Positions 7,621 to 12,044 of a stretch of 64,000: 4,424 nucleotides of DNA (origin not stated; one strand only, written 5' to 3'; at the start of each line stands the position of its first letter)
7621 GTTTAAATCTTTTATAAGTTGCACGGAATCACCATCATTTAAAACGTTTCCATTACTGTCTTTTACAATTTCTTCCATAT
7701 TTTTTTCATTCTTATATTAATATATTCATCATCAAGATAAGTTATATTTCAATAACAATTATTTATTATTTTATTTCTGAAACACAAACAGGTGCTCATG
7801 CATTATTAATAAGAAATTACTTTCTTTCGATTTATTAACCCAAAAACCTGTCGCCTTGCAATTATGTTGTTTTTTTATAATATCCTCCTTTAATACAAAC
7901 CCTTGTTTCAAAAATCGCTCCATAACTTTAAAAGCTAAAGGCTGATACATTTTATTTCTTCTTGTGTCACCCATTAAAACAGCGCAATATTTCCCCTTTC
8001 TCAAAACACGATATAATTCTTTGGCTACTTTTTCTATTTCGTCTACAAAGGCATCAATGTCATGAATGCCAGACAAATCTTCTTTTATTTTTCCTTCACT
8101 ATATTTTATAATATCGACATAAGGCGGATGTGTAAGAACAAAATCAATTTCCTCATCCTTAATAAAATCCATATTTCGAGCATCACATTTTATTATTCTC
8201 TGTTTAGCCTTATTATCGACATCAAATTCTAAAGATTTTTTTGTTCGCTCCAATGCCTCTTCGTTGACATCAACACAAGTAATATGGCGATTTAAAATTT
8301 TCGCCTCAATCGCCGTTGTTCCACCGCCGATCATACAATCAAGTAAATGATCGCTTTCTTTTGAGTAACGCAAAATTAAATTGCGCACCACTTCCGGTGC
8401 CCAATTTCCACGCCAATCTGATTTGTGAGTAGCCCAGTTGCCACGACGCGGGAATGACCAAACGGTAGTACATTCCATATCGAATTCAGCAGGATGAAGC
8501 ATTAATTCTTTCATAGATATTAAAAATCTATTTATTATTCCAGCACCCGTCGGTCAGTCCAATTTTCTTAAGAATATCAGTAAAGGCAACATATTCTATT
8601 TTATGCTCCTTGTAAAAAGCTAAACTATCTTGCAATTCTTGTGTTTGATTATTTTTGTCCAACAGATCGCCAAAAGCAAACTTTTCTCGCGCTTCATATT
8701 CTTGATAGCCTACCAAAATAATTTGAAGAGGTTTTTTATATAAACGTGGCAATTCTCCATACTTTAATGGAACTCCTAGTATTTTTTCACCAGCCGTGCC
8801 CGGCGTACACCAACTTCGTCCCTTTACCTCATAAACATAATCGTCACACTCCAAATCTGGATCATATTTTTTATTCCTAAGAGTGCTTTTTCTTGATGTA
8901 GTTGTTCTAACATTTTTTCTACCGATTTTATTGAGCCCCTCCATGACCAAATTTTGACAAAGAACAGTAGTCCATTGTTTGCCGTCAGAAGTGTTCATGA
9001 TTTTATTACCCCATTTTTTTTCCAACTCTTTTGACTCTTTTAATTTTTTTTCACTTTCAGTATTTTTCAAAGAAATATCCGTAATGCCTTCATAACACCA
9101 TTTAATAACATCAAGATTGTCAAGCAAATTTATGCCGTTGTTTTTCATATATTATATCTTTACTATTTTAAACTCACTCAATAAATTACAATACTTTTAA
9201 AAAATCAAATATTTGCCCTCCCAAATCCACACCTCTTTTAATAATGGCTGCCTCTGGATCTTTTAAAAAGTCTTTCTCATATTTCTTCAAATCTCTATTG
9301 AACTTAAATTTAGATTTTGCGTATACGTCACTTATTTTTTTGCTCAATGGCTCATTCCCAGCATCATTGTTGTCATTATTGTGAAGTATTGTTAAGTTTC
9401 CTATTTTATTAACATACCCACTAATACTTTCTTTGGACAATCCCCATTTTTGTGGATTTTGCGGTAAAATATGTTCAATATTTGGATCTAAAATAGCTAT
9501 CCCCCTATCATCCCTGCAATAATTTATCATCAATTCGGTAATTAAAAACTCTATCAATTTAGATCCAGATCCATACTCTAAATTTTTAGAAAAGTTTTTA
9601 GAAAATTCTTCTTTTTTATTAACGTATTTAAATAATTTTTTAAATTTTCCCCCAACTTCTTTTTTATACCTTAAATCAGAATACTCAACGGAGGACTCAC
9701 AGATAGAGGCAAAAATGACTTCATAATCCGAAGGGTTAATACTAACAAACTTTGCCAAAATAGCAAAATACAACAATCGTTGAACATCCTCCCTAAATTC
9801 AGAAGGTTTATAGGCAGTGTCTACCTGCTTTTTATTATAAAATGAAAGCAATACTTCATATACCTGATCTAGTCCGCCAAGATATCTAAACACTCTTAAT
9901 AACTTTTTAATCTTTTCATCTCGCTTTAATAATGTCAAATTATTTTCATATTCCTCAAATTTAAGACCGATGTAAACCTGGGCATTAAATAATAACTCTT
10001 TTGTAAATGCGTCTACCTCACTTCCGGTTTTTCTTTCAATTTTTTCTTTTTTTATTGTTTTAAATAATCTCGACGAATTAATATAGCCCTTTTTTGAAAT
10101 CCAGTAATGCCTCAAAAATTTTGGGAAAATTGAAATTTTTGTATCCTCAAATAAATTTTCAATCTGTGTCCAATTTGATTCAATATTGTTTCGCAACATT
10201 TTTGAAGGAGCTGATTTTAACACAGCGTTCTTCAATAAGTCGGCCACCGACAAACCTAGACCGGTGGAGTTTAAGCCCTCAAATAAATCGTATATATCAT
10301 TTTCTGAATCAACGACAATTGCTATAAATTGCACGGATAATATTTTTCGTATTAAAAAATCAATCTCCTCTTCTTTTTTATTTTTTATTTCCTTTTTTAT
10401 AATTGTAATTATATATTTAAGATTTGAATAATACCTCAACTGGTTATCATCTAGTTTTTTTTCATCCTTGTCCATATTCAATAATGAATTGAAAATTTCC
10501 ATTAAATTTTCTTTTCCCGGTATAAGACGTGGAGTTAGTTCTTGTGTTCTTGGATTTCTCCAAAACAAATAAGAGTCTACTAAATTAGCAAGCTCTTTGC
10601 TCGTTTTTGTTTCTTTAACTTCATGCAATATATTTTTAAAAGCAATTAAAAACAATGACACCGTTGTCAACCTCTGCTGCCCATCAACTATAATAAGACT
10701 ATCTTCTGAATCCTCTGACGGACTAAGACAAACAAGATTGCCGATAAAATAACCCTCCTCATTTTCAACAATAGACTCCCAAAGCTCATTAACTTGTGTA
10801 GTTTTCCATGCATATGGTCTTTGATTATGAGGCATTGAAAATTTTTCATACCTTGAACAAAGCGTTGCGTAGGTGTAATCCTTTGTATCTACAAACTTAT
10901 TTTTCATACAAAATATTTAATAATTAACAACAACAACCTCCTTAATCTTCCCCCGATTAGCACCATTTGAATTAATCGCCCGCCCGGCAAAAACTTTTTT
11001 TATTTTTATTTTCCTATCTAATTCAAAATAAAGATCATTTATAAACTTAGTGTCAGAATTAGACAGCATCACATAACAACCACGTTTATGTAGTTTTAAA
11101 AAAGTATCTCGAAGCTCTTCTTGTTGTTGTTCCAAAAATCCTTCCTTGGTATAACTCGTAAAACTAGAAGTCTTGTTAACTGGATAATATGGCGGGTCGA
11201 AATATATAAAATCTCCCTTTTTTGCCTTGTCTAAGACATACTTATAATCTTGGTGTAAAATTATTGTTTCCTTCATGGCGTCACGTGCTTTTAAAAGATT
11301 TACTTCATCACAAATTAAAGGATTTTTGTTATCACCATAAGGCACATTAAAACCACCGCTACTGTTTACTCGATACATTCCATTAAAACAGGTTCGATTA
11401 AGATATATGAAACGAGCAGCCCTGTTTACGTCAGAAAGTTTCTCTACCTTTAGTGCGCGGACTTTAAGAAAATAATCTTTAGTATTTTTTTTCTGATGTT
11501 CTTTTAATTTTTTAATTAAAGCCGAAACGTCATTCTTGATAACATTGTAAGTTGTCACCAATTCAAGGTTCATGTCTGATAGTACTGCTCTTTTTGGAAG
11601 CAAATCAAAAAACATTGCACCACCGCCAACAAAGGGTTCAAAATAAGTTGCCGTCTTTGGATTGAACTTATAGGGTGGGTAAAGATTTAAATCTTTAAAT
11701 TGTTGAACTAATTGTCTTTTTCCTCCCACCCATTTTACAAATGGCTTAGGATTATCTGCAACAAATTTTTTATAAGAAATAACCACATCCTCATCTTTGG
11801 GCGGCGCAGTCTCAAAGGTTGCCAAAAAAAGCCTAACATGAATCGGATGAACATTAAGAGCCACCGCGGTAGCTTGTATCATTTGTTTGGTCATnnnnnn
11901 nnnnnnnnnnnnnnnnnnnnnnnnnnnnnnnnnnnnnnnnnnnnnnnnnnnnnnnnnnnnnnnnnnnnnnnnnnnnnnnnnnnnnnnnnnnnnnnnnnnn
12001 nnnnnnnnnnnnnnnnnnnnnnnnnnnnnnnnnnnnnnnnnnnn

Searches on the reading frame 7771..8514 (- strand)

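Call 11: search_protein_families(library=pfam, proteins=[window:7771-8514:-], max_evalue=0.01)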
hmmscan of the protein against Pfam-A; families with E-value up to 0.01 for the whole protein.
window:7771-8514:- (247 aa): 9 families
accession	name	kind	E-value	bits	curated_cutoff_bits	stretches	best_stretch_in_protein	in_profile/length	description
PF01555.25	N6_N4_Mtase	-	2.9e-22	80.2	26.7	2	12-92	137-220/221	DNA methylase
PF08241.18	Methyltransf_11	-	2.2e-07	31.8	21.2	1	62-128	5-66/95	Methyltransferase domain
PF13649.12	Methyltransf_25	-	2.8e-07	31.5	27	1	58-128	2-70/97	Methyltransferase domain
PF01170.24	UPF0020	-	1.9e-05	24.9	22.3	1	52-137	27-136/197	RMKL-like, methyltransferase domain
PF05175.20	MTS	-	8.1e-05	22.8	23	1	53-134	31-110/170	Methyltransferase small domain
PF03602.21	Cons_hypoth95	-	0.00023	21.4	24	1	52-134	40-125/182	Conserved hypothetical protein 95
PF13847.12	Methyltransf_31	-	0.0003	21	27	1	53-183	3-113/145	Methyltransferase domain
PF09445.16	Methyltransf_15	-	0.00072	19.6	22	1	56-132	3-81/165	RNA cap guanine-N2 methyltransferase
PF08242.18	Methyltransf_12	-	0.0039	18.3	30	0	62-127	3-70/98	Methyltransferase domain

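Call 31: search_protein_families(library=padloc, proteins=[window:7771-8514:-], max_evalue=0.001)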
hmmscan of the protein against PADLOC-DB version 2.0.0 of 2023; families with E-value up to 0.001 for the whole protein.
window:7771-8514:- (247 aa): 45 families (the best 25 are shown)
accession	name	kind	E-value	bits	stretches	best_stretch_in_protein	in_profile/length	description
PDLC03376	MTase_II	-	3.4e-91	303.5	1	7-247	10-249/249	Type II methyltransferase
PDLC03351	MTase_II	-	1.3e-41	141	1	14-247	107-347/348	Type II methyltransferase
PDLC03350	MTase_II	-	8.5e-28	95.6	2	98-247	50-192/312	Type II methyltransferase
PDLC03353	MTase_II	-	6e-27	92.8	2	103-247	8-149/260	Type II methyltransferase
PDLC03387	MTase_II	-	9.9e-18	62.3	2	104-184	11-89/289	Type II methyltransferase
PDLC04134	mad2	-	4.3e-17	60.1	1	32-215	268-426/492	mads_2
PDLC03283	MTase_II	-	4e-15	53.9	1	104-247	4-161/352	Type II methyltransferase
PDLC03380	MTase_II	-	4e-14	50.6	2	94-141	235-281/393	Type II methyltransferase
PDLC03325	MTase_II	-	6.9e-14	49.4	2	101-225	271-404/426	Type II methyltransferase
PDLC03299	MTase_II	-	8.5e-14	49.7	2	16-96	178-258/296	Type II methyltransferase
PDLC03371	MTase_II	-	4.5e-13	47.3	1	16-96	173-253/260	Type II methyltransferase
PDLC03239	MTase_II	-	1.3e-12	45.1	1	35-86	72-125/442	Type II methyltransferase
PDLC03259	MTase_II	-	1.6e-11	41.7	1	104-191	3-87/423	Type II methyltransferase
PDLC03363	MTase_II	-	2.5e-10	38.2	1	43-137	66-164/294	Type II methyltransferase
PDLC03252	MTase_II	-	3.9e-10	37.5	1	39-93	297-351/365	Type II methyltransferase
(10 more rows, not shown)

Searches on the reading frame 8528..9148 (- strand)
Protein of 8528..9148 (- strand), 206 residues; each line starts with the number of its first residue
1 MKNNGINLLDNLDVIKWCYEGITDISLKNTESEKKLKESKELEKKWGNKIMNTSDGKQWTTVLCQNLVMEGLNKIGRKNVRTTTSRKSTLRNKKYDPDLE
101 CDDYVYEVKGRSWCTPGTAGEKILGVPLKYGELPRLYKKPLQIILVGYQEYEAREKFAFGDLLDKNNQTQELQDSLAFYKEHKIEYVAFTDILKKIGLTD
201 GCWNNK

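Call 11: search_protein_families(library=pfam, proteins=[window:8528-9148:-], max_evalue=0.01)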
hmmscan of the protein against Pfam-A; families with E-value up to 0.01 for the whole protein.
window:8528-9148:- (206 aa): 0 families

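Call 30: search_protein_families(library=ncbifam, proteins=[window:8528-9148:-], max_evalue=0.01)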
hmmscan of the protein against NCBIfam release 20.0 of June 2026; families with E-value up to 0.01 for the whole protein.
window:8528-9148:- (206 aa): 1 family
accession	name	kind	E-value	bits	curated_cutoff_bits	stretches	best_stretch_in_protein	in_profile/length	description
TIGR04383.1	acidic_w_LPXTA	equivalog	0.001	18.4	50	1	158-201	98-141/320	processed acidic surface protein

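Call 31: search_protein_families(library=padloc, proteins=[window:8528-9148:-], max_evalue=0.001)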
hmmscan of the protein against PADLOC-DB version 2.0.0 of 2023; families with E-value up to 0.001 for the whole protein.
window:8528-9148:- (206 aa): 1 family
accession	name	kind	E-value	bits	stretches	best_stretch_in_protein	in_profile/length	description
PDLC03457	REase_II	-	2.9e-26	90.6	1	3-196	44-236/238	Type II restriction enzyme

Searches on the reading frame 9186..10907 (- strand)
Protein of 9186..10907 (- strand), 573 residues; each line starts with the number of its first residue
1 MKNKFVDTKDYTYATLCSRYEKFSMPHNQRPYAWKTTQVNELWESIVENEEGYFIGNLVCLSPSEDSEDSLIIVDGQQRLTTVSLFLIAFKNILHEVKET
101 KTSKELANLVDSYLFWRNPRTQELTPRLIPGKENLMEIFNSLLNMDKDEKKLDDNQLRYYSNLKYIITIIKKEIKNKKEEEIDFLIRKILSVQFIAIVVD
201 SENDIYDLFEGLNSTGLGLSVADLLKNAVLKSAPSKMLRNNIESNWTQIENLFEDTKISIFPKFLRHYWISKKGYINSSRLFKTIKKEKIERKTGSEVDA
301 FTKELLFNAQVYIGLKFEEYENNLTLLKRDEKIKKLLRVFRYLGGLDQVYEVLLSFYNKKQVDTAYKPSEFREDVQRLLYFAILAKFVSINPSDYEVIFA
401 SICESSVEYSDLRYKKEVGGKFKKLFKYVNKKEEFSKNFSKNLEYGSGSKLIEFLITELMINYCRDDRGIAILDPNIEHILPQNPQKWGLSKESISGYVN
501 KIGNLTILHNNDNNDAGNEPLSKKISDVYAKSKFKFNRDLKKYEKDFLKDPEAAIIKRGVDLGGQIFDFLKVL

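Call 11: search_protein_families(library=pfam, proteins=[window:9186-10907:-], max_evalue=0.01)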
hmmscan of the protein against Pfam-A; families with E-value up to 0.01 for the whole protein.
window:9186-10907:- (573 aa): 2 families
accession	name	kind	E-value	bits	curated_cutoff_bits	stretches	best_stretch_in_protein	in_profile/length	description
PF03235.19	GmrSD_N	-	6.2e-36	124.8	33.2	1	15-229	3-198/199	GmrSD restriction endonuclease, N-terminal domain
PF07510.16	GmrSD_C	-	1.3e-16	61.2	23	1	431-547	3-124/138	GmrSD restriction endonucleases, C-terminal domain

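Call 31: search_protein_families(library=padloc, proteins=[window:9186-10907:-], max_evalue=0.001)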
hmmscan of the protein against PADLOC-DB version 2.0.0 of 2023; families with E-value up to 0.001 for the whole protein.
window:9186-10907:- (573 aa): 30 families (the best 25 are shown)
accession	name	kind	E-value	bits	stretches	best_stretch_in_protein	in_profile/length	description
PDLC04157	HEC-06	-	2e-73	245.9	1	21-545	21-534/558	-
PDLC04154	HEC-06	-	6.5e-71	237.7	1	1-545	1-543/569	-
PDLC04155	HEC-06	-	5.4e-66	221.2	1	10-544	9-536/562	-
PDLC02687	Orf5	-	3.1e-60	202.5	1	8-544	3-536/543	Orf5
PDLC02700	Orf5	-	2.8e-52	176.2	1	20-543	9-532/555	Orf5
PDLC02693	Orf5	-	4.1e-50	169.3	1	19-545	5-521/543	Orf5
PDLC02695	Orf5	-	1.8e-40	136.9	2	9-300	6-322/601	Orf5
PDLC02691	Orf5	-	5e-39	132.3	1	22-545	20-558/579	Orf5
PDLC02701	Orf5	-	1e-28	98.2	1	23-544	20-572/596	Orf5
PDLC02692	Orf5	-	6e-26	89.3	1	21-272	6-259/558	Orf5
PDLC02690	Orf5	-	1.5e-25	88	1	23-550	10-512/531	Orf5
PDLC02699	Orf5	-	1.6e-24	84.5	1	23-322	1-306/530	Orf5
PDLC02686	Orf5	-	2.4e-24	83.7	2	22-378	20-377/566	Orf5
PDLC02702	Orf5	-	2.5e-23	80.7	1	22-313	2-283/543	Orf5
PDLC04156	HEC-06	-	2.5e-22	77.2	1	21-544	19-538/562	-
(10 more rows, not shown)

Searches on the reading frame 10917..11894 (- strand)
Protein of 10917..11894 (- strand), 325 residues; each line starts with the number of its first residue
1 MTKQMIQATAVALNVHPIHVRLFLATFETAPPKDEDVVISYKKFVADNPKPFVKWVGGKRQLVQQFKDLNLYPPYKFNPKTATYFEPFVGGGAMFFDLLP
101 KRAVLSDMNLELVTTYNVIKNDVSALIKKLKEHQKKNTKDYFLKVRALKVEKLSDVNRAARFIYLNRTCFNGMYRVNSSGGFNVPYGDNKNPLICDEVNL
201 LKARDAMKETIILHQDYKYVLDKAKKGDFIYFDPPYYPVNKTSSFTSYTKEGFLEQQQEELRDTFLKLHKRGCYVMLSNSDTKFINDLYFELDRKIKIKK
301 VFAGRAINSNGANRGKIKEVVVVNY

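Call 11: search_protein_families(library=pfam, proteins=[window:10917-11894:-], max_evalue=0.01)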
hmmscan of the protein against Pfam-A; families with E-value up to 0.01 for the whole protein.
window:10917-11894:- (325 aa): 2 families
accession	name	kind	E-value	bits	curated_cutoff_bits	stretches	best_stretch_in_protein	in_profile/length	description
PF02086.21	MethyltransfD12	-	2.1e-59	201.7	22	1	55-294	1-242/253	D12 class N6 adenine-specific DNA methyltransferase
PF03602.21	Cons_hypoth95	-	0.0046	17.1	24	0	198-256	84-144/182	Conserved hypothetical protein 95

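Call 31: search_protein_families(library=padloc, proteins=[window:10917-11894:-], max_evalue=0.001)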
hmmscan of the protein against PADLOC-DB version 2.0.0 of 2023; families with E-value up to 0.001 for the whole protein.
window:10917-11894:- (325 aa): 20 families
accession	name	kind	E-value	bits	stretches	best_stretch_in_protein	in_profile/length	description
PDLC03294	MTase_II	-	6.1e-96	319.2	1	49-325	4-271/272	Type II methyltransferase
PDLC03735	oMTase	-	8.3e-85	282.6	1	49-325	7-282/284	orphan methyltransferase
PDLC03261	MTase_II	-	6.8e-73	244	1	47-322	22-283/643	Type II methyltransferase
PDLC03729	oMTase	-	2e-60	202.6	1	49-323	4-267/275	orphan methyltransferase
PDLC03266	MTase_II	-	1.3e-58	196.7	1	49-322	14-280/285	Type II methyltransferase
PDLC03344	MTase_II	-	4.8e-35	118.7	1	50-195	4-146/154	Type II methyltransferase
PDLC03247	MTase_II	-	4.4e-30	102.8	1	79-325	24-265/282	Type II methyltransferase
PDLC03264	MTase_II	-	5.4e-26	89.5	1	82-323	38-281/306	Type II methyltransferase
PDLC03253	MTase_II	-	1.4e-20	72.1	1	50-240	4-184/253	Type II methyltransferase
PDLC03717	oMTase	-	1.3e-19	68.7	1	53-255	6-200/285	orphan methyltransferase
PDLC03383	MTase_II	-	1.8e-16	58.5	1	52-325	21-313/318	Type II methyltransferase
PDLC03349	MTase_II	-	2e-14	51.4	2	138-267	172-301/374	Type II methyltransferase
PDLC03302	MTase_II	-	5.6e-14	49.8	1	52-296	362-593/626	Type II methyltransferase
PDLC04018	PD-Lambda-5_B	-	4.9e-13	47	1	54-293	9-247/291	-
PDLC03287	MTase_II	-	7.9e-13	46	1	50-325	364-641/646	Type II methyltransferase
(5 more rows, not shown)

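Call 37: find_encoding_contigs(protein=window:10917-11894:-, flank=6000, max_places=10)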
Protein window:10917-11894:- (325 aa): 3 contigs read that carry it; 2 places shown.
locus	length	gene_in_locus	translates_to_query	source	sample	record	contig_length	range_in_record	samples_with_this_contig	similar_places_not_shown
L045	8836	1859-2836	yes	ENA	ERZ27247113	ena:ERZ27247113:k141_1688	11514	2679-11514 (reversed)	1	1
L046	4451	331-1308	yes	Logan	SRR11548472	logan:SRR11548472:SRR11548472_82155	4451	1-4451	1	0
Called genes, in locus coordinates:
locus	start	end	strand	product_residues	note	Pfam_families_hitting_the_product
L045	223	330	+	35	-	PF20582:UPF0758_N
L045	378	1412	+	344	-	PF13310:Virulence_RhuM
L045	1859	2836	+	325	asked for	PF02086:MethyltransfD12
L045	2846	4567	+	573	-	PF03235:GmrSD_N, PF07510:GmrSD_C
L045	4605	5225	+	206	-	-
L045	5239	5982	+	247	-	PF01555:N6_N4_Mtase, PF01170:UPF0020 (faint), PF08241:Methyltransf_11 (faint), PF13649:Methyltransf_25 (faint), PF01555:N6_N4_Mtase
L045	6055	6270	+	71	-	PF03831:YjdM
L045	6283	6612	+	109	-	PF04266:ASCH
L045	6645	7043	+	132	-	PF03073:TspO_MBR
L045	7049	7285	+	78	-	PF09905:VF530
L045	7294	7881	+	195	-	PF13328:HD_4, PF01966:HD (weak)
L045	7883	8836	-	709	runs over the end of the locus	PF00912:Transgly, PF00905:Transpeptidase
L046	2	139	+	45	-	?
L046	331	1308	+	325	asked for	PF02086:MethyltransfD12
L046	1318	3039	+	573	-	PF03235:GmrSD_N, PF07510:GmrSD_C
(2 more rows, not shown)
